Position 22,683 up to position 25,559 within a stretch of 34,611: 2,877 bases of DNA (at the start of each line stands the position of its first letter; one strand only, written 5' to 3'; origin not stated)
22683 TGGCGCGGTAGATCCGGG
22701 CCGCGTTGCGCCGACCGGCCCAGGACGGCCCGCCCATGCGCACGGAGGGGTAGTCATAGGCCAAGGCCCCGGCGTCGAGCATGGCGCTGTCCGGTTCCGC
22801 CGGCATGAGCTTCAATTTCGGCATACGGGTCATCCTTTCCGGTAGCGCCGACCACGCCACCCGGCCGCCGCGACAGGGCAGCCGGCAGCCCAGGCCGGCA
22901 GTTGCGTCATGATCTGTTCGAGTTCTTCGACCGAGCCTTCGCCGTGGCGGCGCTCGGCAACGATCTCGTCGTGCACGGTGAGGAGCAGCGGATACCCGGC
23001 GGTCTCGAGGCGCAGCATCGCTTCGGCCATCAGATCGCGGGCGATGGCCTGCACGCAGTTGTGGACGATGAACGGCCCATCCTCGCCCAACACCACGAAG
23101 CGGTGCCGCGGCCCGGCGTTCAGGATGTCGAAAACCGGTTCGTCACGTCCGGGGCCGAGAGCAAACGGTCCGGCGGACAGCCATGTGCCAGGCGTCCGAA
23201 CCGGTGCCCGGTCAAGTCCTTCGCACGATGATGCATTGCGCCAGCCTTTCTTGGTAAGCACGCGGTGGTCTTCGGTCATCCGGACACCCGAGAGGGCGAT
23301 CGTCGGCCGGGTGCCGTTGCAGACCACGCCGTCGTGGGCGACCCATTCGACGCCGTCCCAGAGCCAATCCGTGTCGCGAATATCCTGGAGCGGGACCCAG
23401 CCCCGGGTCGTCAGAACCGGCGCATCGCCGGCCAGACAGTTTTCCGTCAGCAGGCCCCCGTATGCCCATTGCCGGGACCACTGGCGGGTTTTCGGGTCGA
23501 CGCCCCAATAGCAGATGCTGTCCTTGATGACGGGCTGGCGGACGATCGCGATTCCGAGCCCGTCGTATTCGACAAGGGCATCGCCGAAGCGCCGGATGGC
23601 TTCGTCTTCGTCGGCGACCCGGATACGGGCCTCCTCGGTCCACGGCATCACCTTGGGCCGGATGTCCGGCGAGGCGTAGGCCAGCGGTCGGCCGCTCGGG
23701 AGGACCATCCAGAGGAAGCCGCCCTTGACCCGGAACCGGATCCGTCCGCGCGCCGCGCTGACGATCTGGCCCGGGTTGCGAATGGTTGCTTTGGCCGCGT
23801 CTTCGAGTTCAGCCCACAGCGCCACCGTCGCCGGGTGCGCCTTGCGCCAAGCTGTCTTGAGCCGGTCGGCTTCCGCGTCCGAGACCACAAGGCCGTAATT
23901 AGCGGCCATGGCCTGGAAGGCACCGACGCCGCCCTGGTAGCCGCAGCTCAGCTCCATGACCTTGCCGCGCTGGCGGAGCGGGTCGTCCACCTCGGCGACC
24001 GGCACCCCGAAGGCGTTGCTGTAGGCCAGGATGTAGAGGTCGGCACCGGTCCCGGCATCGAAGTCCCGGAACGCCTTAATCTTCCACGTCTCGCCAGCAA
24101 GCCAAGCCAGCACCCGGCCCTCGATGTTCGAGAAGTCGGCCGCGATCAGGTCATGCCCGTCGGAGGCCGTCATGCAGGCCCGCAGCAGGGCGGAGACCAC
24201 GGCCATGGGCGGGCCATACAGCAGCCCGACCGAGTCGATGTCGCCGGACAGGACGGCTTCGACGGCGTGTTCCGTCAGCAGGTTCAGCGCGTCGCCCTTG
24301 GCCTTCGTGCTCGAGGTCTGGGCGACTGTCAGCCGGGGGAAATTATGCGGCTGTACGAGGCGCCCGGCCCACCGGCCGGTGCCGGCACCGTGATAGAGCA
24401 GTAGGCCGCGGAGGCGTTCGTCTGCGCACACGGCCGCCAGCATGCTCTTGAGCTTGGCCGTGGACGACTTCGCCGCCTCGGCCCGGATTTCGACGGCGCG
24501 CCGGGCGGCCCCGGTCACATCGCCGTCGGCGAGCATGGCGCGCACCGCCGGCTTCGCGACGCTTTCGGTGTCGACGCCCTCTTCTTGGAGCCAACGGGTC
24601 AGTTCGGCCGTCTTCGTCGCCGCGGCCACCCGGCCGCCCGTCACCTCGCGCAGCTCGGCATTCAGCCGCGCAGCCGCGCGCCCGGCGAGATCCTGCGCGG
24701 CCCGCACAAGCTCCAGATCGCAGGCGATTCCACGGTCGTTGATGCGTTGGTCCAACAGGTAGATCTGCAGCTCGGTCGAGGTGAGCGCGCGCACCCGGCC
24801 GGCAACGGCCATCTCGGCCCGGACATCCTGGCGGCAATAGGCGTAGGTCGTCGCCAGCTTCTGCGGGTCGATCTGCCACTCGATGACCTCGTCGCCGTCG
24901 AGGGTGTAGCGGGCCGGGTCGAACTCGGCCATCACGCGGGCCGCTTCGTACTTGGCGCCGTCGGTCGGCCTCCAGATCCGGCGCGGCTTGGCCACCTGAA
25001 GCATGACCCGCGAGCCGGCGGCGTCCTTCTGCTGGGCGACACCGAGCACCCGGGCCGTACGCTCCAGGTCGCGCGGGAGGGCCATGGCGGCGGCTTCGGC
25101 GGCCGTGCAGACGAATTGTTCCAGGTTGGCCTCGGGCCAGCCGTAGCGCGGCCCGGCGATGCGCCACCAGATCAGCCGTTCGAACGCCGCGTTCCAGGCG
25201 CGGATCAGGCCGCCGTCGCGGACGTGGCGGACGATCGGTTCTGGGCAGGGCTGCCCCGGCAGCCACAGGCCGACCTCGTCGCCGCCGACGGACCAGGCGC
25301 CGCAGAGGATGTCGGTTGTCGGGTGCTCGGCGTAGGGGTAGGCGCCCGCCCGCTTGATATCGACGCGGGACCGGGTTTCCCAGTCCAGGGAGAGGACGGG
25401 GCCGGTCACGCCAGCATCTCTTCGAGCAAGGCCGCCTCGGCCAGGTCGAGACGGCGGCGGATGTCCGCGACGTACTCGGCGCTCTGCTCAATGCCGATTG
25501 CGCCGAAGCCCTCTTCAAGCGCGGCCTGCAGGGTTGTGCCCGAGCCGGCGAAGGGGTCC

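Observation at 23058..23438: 127-aa mini-intein splitting the catalytic core of the phage DNA polymerase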

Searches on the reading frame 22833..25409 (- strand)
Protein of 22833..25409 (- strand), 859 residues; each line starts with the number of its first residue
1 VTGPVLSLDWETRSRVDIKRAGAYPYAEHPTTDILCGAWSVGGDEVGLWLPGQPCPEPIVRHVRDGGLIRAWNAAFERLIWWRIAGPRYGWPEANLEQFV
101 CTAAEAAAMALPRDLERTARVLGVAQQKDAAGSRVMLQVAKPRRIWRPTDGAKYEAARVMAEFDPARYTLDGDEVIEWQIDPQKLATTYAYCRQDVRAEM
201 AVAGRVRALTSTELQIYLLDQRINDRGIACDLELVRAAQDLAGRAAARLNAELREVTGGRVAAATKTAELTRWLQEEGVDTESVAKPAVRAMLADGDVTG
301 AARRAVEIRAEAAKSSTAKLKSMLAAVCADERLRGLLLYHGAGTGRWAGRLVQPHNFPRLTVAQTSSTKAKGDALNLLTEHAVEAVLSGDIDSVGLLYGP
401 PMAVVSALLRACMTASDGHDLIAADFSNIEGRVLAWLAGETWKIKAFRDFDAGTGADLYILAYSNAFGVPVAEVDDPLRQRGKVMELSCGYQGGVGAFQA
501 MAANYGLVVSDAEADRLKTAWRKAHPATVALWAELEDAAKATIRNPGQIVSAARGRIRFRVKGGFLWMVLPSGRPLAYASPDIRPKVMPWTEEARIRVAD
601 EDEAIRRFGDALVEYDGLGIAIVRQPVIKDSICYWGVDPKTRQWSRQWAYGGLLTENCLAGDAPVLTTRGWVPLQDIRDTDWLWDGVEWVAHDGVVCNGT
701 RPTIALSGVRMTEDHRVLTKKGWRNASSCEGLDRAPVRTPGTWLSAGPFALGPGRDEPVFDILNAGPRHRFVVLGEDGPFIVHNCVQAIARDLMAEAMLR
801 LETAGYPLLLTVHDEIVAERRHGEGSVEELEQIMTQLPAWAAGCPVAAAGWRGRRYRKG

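Call 5: search_protein_families(library=pfam, proteins=[window:22833-25409:-], max_evalue=1)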
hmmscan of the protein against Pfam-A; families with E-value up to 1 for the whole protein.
window:22833-25409:- (859 aa): 2 families
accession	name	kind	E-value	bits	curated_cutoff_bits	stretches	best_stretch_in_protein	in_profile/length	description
PF00476.26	DNA_pol_A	-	8.5e-15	55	34.3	2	409-540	141-263/381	DNA polymerase family A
PF09281.16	Taq-exonuc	-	0.035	14.6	25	1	232-302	26-96/129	Taq polymerase, exonuclease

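Call 6: search_protein_families(library=ncbifam, proteins=[window:22833-25409:-], max_evalue=1)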
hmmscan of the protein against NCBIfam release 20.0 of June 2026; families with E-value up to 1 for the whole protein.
window:22833-25409:- (859 aa): 5 families
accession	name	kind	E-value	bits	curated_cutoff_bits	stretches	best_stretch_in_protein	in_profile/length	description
NF011539.0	PRK14975.1-3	equivalog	2e-16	59.4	640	1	409-530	391-508/628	bifunctional 3'-5' exonuclease/DNA polymerase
NF004397.1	PRK05755.1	equivalog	4.5e-13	48.6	720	2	408-539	649-770/889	DNA polymerase I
TIGR00593.1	pola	equivalog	3.7e-10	38.8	600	1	409-499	651-734/890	DNA polymerase I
NF011538.0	PRK14975.1-1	equivalog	1.7e-05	23.5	389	1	407-491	313-383/557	bifunctional 3'-5' exonuclease/DNA polymerase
NF011540.0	PRK14975.1-4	equivalog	3.7e-05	22.4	601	1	405-525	335-451/576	bifunctional 3'-5' exonuclease/DNA polymerase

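Call 8: search_dna_similar(query=window:22833-25409:-, collection=phages, mode=protein, max_rows=30)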
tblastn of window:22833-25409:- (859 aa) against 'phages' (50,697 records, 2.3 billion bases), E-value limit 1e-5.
Records with a match: 1749; places in all: 1765; records where one place covers at least 80% of the query: 425.
Best place of each record, by identity: <60% 1749.
By first word of the organism name: Salmonella 451; Escherichia 259; Streptococcus 130; Bacteroides 105; Staphylococcus 84; Xanthomonas 60; Microbacterium 57; Vibrio 47; Klebsiella 29; Pseudomonas 28; and 101 more.
By host as written in the record: Escherichia coli 138; - 122; Salmonella enterica subsp. enterica serovar Typhimurium 73; Salmonella enterica 73; Salmonella enterica subsp. enterica serovar Enteritidis 60; Salmonella sp. 48; Vibrio lentus 34; Staphylococcus aureus 32; and 573 more.
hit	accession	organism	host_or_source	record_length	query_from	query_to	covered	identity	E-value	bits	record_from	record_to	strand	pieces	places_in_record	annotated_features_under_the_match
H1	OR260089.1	Caulobacter phage GB2A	Caulobacter vibrioides CB15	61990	5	834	95%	37.9%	2e-105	440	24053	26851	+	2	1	DNA polymerase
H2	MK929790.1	Caulobacter phage RW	Caulobacter vibrioides CB15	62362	5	834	95%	37.9%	2e-105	440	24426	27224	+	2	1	DNA polymerase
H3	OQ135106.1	Caulobacter phage RLK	Caulobacter vibrioides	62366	5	834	95%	37.9%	2e-105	440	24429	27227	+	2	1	RLK_gp057: DNA polymerase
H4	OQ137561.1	Caulobacter phage KcrB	Caulobacter vibrioides CB15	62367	5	834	95%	37.9%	2e-105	440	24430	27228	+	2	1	KcrB_gp057: DNA polymerase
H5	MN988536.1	Rhizobium phage RHph_N65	Rhizobium phaseoli INC1-2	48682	6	858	87%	37.5%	3e-97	405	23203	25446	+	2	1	DNA polymerase protein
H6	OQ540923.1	Microcystis phage MJing1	Microcystis sp.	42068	4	856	89%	36.7%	2e-79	353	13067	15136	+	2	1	bifunctional 3'-5' exonuclease/DNA polymerase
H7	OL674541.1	Stenotrophomonas phage vB_SmaS-AXL_1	Stenotrophomonas maltophilia D1585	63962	4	858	86%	36.1%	2e-85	362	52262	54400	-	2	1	DNA polymerase I | DNA helicase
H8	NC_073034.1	Stenotrophomonas phage vB_SmaS-AXL_1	Stenotrophomonas maltophilia D1585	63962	4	858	86%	36.1%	2e-85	362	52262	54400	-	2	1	DNA polymerase I | DNA helicase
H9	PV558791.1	Variovorax phage VBv52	Variovorax boronicumulans DSM 21722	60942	2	858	86%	36.3%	3e-91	378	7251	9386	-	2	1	record has no annotation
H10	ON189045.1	Xanthomonas phage Elanor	Xanthomonas translucens pv. translucens ...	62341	4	858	86%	36.0%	1e-83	357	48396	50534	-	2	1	DNA polymerase | DNA helicase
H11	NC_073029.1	Xanthomonas phage Elanor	Xanthomonas translucens pv. translucens ...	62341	4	858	86%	36.0%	1e-83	357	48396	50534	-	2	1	DNA polymerase | DNA helicase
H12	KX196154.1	Shewanella phage SFCi1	Shewanella fidelis 3313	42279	26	858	94%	33.0%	2e-68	361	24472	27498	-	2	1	putative DNA polymerase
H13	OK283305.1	Roseobacter phage RDJL3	Roseobacter denitrificans OCh 114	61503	6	858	88%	35.2%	4e-72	326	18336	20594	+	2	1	DNA polymerase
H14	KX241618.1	Xanthomonas phage Xoo-sp2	Xanthomonas oryzae pv. oryzae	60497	2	858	86%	36.0%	2e-89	373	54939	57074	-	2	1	DNA polymerase I | hypothetical protein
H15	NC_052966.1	Xanthomonas phage Xoo-sp2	Xanthomonas oryzae pv. oryzae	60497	2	858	86%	36.0%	2e-89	373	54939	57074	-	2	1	DNA polymerase | hypothetical protein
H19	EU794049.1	Bacteriophage APSE-2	Candidatus Hamiltonella defensa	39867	5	819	95%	32.5%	8e-83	379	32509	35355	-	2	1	P45: DNA polymerase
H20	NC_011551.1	Bacteriophage APSE-2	Candidatus Hamiltonella defensa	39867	5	819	95%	32.5%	8e-83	379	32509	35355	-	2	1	P45: DNA polymerase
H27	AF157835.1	Hamiltonella phage APSE-1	-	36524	5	819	95%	32.4%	1e-81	376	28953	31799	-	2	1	P45 | P46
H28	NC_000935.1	Hamiltonella phage APSE-1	Endosymbiont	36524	5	819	95%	32.4%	1e-81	376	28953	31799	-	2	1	DNA polymerase | HNH endonuclease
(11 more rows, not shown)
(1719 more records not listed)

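Call 9: get_annotated_region(hit=H1, flank=500)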
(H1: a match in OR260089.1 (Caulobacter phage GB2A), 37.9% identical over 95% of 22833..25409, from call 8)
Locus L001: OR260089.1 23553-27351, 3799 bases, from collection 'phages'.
description: Caulobacter phage GB2A, complete genome.
organism: Caulobacter phage GB2A (NCBI taxid 3075107)
taxonomy: Viruses; Duplodnaviria; Heunggongvirae; Uroviricota; Caudoviricetes
host: Caulobacter vibrioides CB15; source: Rocky Branch Creek; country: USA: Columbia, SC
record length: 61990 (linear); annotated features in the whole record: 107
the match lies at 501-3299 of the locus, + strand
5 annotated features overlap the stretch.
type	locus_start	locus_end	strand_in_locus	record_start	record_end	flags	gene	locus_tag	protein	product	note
CDS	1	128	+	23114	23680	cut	-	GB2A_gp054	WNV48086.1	hypothetical protein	-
CDS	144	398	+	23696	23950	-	-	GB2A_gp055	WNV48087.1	hypothetical protein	-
CDS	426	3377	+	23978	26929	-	-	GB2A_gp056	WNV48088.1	DNA polymerase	-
CDS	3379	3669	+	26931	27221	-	-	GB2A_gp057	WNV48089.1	endonuclease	-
CDS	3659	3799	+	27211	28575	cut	-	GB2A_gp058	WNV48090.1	DNA helicase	-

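Call 10: get_annotated_region(hit=H5, flank=500)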
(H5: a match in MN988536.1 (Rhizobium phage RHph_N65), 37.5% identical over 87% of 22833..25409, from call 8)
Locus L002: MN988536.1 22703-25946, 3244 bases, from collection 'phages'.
description: Rhizobium phage RHph_N65, complete genome.
organism: Rhizobium phage RHph_N65 (NCBI taxid 2509753)
taxonomy: Viruses; Duplodnaviria; Heunggongvirae; Uroviricota; Caudoviricetes
host: Rhizobium phaseoli INC1-2; source: agricultural lands; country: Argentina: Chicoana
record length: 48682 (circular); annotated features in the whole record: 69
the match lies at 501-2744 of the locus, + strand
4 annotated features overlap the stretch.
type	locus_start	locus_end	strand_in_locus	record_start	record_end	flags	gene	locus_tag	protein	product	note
CDS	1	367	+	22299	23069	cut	-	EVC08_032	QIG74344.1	putative PAPS reductase protein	-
CDS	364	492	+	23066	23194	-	-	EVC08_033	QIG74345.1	hypothetical protein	-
CDS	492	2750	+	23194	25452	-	-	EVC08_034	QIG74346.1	DNA polymerase protein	GO_function: GO:0003677 - DNA binding; GO_function: GO:0003887 - DNA-directed DNA polymerase activity; GO_process: ...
CDS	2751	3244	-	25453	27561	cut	-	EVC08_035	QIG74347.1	hypothetical protein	-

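Call 11: get_annotated_region(hit=H7, flank=500)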
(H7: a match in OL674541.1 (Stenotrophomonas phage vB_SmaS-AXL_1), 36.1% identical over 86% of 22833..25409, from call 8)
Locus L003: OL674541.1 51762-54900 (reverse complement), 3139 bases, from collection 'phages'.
description: Stenotrophomonas phage vB_SmaS-AXL_1, complete genome.
organism: Stenotrophomonas phage vB_SmaS-AXL_1 (NCBI taxid 2909581)
taxonomy: Viruses; Duplodnaviria; Heunggongvirae; Uroviricota; Caudoviricetes; Mesyanzhinovviridae; Bradleyvirinae; Bosavirus
host: Stenotrophomonas maltophilia D1585; source: soil; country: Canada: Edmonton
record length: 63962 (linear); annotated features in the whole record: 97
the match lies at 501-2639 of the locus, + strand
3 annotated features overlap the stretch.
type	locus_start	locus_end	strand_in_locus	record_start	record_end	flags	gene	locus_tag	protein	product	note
CDS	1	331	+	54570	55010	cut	-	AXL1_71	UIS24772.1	DUF3268 containing protein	-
CDS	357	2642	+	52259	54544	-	-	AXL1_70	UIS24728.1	DNA polymerase I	-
CDS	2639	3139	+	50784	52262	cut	-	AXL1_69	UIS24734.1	DNA helicase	-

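Call 12: get_annotated_region(hit=H28, flank=500)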
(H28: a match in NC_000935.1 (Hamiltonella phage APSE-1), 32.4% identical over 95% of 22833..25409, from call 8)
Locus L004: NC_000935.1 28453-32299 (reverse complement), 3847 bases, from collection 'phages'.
description: Acyrthosiphon pisum bacteriophage APSE-1, complete genome.
organism: Hamiltonella phage APSE-1 (NCBI taxid 2682836)
taxonomy: Viruses; Duplodnaviria; Heunggongvirae; Uroviricota; Caudoviricetes; Sendosyvirus; Sendosyvirus APSE1
host: Endosymbiont; source: -; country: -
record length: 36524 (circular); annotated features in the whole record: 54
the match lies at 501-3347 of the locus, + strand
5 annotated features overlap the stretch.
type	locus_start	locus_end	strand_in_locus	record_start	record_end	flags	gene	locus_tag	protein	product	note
CDS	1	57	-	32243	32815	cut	-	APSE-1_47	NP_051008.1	DUF1640 domain-containing protein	P47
CDS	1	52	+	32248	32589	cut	-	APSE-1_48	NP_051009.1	putative tail fibre protein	P48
CDS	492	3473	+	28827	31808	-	-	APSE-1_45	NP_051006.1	DNA polymerase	putative DNA polymerase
CDS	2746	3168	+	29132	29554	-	-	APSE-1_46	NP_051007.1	HNH endonuclease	-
CDS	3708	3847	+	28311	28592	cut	-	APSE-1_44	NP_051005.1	endonuclease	P44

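Call 13: get_annotated_region(hit=H12, flank=500)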
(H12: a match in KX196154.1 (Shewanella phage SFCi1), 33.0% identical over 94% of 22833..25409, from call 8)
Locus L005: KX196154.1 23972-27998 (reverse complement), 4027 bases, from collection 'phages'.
description: Shewanella phage SFCi1, complete genome.
organism: Shewanella phage SFCi1 (NCBI taxid 1852599)
taxonomy: Viruses; Duplodnaviria; Heunggongvirae; Uroviricota; Caudoviricetes
host: Shewanella fidelis 3313; source: Mission Bay water; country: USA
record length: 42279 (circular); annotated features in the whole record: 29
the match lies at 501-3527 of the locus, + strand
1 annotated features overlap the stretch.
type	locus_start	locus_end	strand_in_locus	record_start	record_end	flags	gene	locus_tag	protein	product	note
CDS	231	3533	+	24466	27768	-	-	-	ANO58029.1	putative DNA polymerase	-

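Call 19: find_homologous_proteins(query=window:22833-25409:-, max_evalue=1e-20)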
Query window:22833-25409:- (859 aa): 4352 proteins with E <= 1e-20 among 8000 candidates; the best 120 are listed.
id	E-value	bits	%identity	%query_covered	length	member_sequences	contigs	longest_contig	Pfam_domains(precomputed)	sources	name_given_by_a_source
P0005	0.0e+0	1964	100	100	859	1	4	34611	PF00476.27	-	-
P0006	7.1e-261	886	56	76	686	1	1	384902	PF00476.27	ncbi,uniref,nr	ncbi:DNA polymerase [Arenibaculum pallidiluteum]|uniref:DNA polymerase n=1 Tax=Arenibaculum pallidil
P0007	7.9e-260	883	51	88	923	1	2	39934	PF00476.27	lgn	-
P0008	6.9e-255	866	53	37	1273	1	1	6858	PF10686.15,PF00476.27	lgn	-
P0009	1.2e-251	856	50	86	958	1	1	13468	PF00476.27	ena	-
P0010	2.6e-235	802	55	77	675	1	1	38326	PF00476.27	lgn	-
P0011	3.6e-232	791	54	78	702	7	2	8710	PF00476.27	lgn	-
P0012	1.8e-228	779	52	78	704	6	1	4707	PF00476.27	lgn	-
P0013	1.6e-221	756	46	100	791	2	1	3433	PF00476.27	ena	-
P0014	1.1e-218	747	52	76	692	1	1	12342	PF00476.27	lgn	-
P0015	1.8e-213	729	49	57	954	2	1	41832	PF00476.27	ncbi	-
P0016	3.4e-213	728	52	76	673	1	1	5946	PF00476.27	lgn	-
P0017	5.1e-213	728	52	76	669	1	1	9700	PF00476.27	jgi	-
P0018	3.0e-212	725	46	78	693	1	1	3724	PF00476.27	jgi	jgi:DNA polymerase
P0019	4.4e-212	725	51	76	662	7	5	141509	PF00476.27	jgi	jgi:DNA polymerase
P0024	3.9e-204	698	44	85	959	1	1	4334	PF00476.27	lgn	-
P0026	6.2e-203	694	39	59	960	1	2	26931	PF00476.27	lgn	-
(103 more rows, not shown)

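Call 31: search_protein_families(library=pfam, proteins=[L001:2422-3060:+, L005:2569-3240:+, L004:2746-3165:+], max_evalue=0.1)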
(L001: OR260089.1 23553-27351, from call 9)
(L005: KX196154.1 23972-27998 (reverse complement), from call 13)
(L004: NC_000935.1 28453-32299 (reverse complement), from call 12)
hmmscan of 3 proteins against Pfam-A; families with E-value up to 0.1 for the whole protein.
L001:2422-3060:+ (213 aa): 1 family
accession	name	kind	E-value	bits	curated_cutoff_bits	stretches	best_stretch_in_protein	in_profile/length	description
PF13412.12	HTH_24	-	0.091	12.8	21.9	0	172-196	16-40/48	Winged helix-turn-helix DNA-binding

L005:2569-3240:+ (224 aa): 1 family
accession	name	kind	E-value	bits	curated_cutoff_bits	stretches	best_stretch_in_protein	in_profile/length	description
PF02954.25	HTH_8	-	0.018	15.2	22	1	182-201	21-40/42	Bacterial regulatory protein, Fis family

L004:2746-3165:+ (140 aa): 12 families
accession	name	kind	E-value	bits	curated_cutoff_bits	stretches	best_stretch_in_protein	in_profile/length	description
PF00376.29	MerR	-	0.0026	18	28.2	1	100-117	1-18/38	MerR family regulatory protein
PF13518.12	HTH_28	-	0.005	17.3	25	1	87-122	1-35/52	Helix-turn-helix domain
PF02954.25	HTH_8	-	0.005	17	22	1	100-119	20-39/42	Bacterial regulatory protein, Fis family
PF13542.12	HTH_Tnp_ISL3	-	0.006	16.5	27.4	1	89-115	17-43/51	Helix-turn-helix domain of transposase family ISL3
PF02796.21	HTH_7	-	0.0091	16.5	23.8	1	97-116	21-39/45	Helix-turn-helix domain of resolvase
PF09339.16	HTH_IclR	-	0.015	15.5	22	1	97-119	17-39/52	IclR helix-turn-helix domain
PF12728.13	HTH_17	-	0.02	15.6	27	1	99-122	2-24/51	Helix-turn-helix domain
PF13556.12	HTH_30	-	0.02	15.1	27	1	95-120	8-34/59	PucR C-terminal helix-turn-helix domain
PF12840.13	HTH_20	-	0.025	15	27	1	97-119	17-39/51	Helix-turn-helix domain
PF13412.12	HTH_24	-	0.028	14.4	21.9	1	98-119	17-38/48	Winged helix-turn-helix DNA-binding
PF04967.18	HTH_10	-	0.05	13.9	23.1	1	99-121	24-46/53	HTH DNA binding domain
PF13384.12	HTH_23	-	0.082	13.2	24.6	0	99-122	18-40/50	Homeodomain-like domain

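Call 33: search_protein_families(library=phrogs, proteins=[L001:2422-3060:+, L005:2569-3240:+, L004:2746-3165:+], max_evalue=0.001)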
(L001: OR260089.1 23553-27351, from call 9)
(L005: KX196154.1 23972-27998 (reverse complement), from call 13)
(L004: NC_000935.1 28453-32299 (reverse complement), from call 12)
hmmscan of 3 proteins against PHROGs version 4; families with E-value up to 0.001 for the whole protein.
L001:2422-3060:+ (213 aa): 8 families
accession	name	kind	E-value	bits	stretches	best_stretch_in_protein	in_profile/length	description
phrog_374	-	DNA, RNA and nucleotide metabolism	7.3e-59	201.1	1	3-164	192-355/617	HNH endonuclease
phrog_3377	-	DNA, RNA and nucleotide metabolism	3e-52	178.3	1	72-210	4-143/196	HNH endonuclease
phrog_8790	-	DNA, RNA and nucleotide metabolism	6.7e-38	132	1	68-166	11-108/241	restriction endonuclease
phrog_2081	-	DNA, RNA and nucleotide metabolism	7.2e-34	118.6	1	24-164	45-199/433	HNH endonuclease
phrog_953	-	DNA, RNA and nucleotide metabolism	2e-22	81.1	1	39-152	181-296/420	HNH endonuclease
phrog_1035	-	DNA, RNA and nucleotide metabolism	1.2e-05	26.3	1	35-154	67-204/271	endonuclease VII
phrog_22195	-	unknown function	0.00011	23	1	3-75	5-69/148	-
phrog_28742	-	unknown function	0.00022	22.5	1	85-162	26-106/165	-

L005:2569-3240:+ (224 aa): 6 families
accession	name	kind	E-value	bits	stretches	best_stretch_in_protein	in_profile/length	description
phrog_374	-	DNA, RNA and nucleotide metabolism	3e-56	192.5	1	11-180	195-366/617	HNH endonuclease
phrog_3377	-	DNA, RNA and nucleotide metabolism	3e-50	171.8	1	77-218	4-145/196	HNH endonuclease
phrog_8790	-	DNA, RNA and nucleotide metabolism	6.4e-34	119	1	75-176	13-112/241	restriction endonuclease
phrog_2081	-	DNA, RNA and nucleotide metabolism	1.4e-29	104.5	1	72-181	88-213/433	HNH endonuclease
phrog_953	-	DNA, RNA and nucleotide metabolism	4.3e-23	83.3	1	78-178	215-317/420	HNH endonuclease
phrog_3322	-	DNA, RNA and nucleotide metabolism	5.5e-05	24.1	1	141-166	108-133/162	endonuclease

L004:2746-3165:+ (140 aa): 6 families
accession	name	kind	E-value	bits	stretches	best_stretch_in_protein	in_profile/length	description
phrog_3377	-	DNA, RNA and nucleotide metabolism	9.8e-52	176.7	1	1-136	9-144/196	HNH endonuclease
phrog_8790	-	DNA, RNA and nucleotide metabolism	9.1e-37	128.3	1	2-100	21-117/241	restriction endonuclease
phrog_374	-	DNA, RNA and nucleotide metabolism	9.2e-36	124.8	1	2-118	268-387/617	HNH endonuclease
phrog_2081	-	DNA, RNA and nucleotide metabolism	4.2e-32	112.8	1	2-122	101-239/433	HNH endonuclease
phrog_953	-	DNA, RNA and nucleotide metabolism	5e-19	69.9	1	2-88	220-307/420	HNH endonuclease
phrog_3322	-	DNA, RNA and nucleotide metabolism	0.00053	20.9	1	51-81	99-129/162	endonuclease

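Call 34: search_protein_families(library=ncbifam, proteins=[L001:2422-3060:+, L005:2569-3240:+, L004:2746-3165:+], max_evalue=0.01)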
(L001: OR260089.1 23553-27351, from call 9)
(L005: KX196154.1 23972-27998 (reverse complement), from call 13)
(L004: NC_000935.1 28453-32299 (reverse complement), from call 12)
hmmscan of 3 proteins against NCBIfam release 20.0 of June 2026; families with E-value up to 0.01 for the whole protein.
L001:2422-3060:+ (213 aa): 0 families

L005:2569-3240:+ (224 aa): 0 families

L004:2746-3165:+ (140 aa): 0 families
